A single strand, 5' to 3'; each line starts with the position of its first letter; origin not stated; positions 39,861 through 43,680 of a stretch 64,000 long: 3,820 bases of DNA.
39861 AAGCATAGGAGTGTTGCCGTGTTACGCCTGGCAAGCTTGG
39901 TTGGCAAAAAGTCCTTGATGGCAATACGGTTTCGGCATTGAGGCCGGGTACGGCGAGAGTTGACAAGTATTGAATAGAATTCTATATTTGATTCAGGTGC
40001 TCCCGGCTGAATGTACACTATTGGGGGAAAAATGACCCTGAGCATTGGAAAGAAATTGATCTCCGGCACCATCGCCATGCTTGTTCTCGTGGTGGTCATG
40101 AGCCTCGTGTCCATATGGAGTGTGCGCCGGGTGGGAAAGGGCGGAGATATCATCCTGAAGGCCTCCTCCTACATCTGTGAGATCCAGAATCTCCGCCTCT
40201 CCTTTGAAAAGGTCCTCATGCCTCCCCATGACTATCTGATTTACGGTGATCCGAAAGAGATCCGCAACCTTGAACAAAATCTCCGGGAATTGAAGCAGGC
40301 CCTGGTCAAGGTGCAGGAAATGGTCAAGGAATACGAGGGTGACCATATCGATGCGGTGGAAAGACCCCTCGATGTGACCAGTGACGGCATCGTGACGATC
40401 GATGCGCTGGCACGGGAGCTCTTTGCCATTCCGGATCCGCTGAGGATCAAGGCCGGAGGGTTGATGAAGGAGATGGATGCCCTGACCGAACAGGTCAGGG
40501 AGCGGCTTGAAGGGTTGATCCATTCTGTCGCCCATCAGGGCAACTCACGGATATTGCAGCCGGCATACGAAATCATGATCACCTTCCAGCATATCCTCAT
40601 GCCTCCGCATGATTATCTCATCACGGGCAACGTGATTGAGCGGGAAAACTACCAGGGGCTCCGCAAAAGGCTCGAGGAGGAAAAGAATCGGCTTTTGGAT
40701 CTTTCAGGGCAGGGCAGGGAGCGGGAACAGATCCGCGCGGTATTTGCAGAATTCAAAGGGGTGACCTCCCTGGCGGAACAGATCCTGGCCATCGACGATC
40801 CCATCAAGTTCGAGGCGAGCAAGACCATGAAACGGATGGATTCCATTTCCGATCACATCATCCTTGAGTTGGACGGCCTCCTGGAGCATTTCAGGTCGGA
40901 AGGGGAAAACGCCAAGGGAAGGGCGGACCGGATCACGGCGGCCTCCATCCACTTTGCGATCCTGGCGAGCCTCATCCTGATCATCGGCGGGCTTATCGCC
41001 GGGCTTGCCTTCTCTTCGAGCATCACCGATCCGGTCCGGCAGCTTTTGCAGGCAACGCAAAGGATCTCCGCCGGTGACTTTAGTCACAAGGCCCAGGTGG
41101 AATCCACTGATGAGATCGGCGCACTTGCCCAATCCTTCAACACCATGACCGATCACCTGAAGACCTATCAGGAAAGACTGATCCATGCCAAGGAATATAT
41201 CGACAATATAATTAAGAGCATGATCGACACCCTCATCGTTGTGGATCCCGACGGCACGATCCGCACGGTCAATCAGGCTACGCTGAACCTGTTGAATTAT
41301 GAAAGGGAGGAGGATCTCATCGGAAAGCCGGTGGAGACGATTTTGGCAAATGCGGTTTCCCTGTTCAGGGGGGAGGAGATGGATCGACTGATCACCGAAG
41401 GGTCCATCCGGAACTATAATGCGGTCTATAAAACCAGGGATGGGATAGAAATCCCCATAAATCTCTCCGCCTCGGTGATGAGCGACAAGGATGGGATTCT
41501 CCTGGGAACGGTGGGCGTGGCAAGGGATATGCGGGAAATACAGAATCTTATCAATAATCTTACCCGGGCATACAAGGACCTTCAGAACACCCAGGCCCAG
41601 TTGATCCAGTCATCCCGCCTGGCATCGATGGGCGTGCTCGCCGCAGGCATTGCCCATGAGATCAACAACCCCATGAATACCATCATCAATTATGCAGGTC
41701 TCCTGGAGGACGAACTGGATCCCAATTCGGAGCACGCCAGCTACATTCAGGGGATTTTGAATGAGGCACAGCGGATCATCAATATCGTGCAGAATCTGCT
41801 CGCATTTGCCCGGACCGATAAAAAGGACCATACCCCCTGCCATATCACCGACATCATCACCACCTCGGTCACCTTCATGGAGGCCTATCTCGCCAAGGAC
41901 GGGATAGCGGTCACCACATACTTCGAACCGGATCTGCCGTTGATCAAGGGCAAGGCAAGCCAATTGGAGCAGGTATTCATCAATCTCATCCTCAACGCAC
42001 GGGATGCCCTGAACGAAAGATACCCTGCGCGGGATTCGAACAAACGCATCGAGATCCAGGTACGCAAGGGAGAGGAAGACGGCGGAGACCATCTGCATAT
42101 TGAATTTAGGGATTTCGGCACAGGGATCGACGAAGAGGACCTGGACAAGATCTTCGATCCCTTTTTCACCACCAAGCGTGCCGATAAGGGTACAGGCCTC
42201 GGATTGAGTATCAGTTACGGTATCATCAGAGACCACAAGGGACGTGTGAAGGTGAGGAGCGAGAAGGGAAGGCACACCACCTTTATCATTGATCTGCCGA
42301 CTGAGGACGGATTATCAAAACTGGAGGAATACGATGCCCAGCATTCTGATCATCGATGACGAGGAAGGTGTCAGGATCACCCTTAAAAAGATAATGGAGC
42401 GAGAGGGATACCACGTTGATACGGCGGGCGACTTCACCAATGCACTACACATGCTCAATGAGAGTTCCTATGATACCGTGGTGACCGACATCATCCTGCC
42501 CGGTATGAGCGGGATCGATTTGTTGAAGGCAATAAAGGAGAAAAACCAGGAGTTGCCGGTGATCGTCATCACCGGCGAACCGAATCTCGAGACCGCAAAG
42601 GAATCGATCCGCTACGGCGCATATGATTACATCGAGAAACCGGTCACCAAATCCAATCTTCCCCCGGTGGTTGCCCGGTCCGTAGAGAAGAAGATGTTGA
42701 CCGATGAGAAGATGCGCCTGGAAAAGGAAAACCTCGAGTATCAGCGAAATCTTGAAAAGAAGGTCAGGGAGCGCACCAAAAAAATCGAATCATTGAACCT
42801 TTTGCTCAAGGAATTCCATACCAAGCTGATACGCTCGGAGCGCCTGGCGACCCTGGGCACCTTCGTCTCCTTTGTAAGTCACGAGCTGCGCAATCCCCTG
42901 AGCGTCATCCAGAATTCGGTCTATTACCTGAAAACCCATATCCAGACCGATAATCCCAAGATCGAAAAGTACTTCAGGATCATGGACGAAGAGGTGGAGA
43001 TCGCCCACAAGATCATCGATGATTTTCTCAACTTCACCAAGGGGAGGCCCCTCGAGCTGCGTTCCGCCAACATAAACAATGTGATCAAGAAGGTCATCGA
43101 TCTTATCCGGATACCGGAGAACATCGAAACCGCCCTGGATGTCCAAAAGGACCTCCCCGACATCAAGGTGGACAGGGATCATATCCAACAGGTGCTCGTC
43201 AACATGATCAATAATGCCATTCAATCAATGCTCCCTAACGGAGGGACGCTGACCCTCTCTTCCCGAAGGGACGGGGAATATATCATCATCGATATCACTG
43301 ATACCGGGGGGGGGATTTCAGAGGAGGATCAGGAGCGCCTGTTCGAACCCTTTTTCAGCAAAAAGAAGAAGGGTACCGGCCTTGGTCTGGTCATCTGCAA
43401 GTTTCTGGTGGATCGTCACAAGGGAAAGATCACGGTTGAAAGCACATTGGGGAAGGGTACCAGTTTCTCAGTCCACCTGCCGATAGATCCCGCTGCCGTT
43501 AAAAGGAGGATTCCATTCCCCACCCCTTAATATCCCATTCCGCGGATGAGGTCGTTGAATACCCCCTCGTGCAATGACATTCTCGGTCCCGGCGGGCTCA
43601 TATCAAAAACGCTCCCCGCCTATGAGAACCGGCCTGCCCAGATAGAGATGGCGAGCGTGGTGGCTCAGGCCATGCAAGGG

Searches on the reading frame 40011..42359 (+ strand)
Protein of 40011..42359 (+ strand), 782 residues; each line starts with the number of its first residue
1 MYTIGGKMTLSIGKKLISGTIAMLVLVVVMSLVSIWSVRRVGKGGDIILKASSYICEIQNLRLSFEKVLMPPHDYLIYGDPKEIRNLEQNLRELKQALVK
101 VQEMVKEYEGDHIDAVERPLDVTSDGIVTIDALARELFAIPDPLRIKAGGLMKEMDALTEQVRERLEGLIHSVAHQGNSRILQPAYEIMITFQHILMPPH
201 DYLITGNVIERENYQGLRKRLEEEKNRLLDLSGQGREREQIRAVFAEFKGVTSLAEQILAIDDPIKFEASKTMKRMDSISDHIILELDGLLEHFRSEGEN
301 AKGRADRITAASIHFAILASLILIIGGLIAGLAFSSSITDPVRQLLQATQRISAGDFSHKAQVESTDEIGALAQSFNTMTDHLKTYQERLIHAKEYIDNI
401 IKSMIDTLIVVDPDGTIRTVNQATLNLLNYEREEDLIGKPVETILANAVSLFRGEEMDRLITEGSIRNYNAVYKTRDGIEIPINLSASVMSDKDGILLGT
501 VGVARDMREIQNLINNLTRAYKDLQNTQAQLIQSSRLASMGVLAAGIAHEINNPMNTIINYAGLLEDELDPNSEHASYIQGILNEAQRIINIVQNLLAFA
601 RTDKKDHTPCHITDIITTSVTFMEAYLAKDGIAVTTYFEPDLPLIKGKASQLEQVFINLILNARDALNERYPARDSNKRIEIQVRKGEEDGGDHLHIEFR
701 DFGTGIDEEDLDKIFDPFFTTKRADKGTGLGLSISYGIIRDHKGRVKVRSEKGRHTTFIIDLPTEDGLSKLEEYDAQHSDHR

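Call 13: search_protein_families(library=pfam, proteins=[window:40011-42359:+], max_evalue=0.001)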
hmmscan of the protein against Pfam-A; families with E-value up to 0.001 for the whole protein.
window:40011-42359:+ (782 aa): 10 families
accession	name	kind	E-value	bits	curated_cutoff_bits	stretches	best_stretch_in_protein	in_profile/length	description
PF02518.31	HATPase_c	-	2e-24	86.6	26.4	1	648-765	2-110/111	Histidine kinase-, DNA gyrase B-, and HSP90-like ATPase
PF00672.30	HAMP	-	2.7e-16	60.1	25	1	334-384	2-52/53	HAMP domain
PF00512.31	HisKA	-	1.2e-15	57.7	26.9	1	542-603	4-64/66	His Kinase A (phospho-acceptor) domain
PF13426.13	PAS_9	-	7.6e-11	42.6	27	1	408-509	4-103/103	PAS domain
PF00989.32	PAS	-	1.1e-10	42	22.6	1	397-507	3-113/113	PAS fold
PF08448.16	PAS_4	-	1e-07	32.6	23.1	1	403-509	3-107/110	PAS fold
PF24820.1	Diguanyl_cycl_sensor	-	1.6e-05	25.2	28.1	1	400-497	1-103/109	Diguanylate cyclase-like sensor domain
PF12729.13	4HB_MCP_1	-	1.7e-05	24.9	27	1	10-103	2-96/181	Four helix bundle sensory module for signal transduction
PF13188.13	PAS_8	-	0.00047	20.4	21.8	0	398-449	4-55/65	PAS domain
PF15566.12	Imm32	-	0.00057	20.2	27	0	686-709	24-45/54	Immunity protein 32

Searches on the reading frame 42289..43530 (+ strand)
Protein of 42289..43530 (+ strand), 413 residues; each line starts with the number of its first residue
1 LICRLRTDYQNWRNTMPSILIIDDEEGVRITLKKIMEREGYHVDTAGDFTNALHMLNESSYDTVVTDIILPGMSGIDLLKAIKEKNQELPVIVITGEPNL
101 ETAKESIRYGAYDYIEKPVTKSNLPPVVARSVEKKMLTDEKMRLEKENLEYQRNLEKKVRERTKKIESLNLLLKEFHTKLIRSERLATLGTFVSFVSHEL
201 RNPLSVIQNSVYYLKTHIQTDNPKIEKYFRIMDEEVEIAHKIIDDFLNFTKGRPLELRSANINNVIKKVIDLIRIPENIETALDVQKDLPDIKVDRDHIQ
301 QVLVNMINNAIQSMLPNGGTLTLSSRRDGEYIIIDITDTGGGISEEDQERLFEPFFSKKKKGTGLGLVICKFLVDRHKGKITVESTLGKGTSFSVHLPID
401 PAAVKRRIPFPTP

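Call 13: search_protein_families(library=pfam, proteins=[window:42289-43530:+], max_evalue=0.001)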
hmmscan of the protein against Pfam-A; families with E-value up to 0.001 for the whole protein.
window:42289-43530:+ (413 aa): 4 families
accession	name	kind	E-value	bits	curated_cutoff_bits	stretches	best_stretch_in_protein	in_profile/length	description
PF00072.30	Response_reg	-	9.7e-30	103.4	30.2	1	19-125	1-107/111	Response regulator receiver domain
PF02518.31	HATPase_c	-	2.2e-27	96.1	26.4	1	295-400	2-110/111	Histidine kinase-, DNA gyrase B-, and HSP90-like ATPase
PF00512.31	HisKA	-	2.4e-12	47.2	26.9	1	189-252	2-63/66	His Kinase A (phospho-acceptor) domain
PF14501.12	HATPase_c_5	-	8.7e-05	22.8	22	1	299-385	6-90/102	GHKL domain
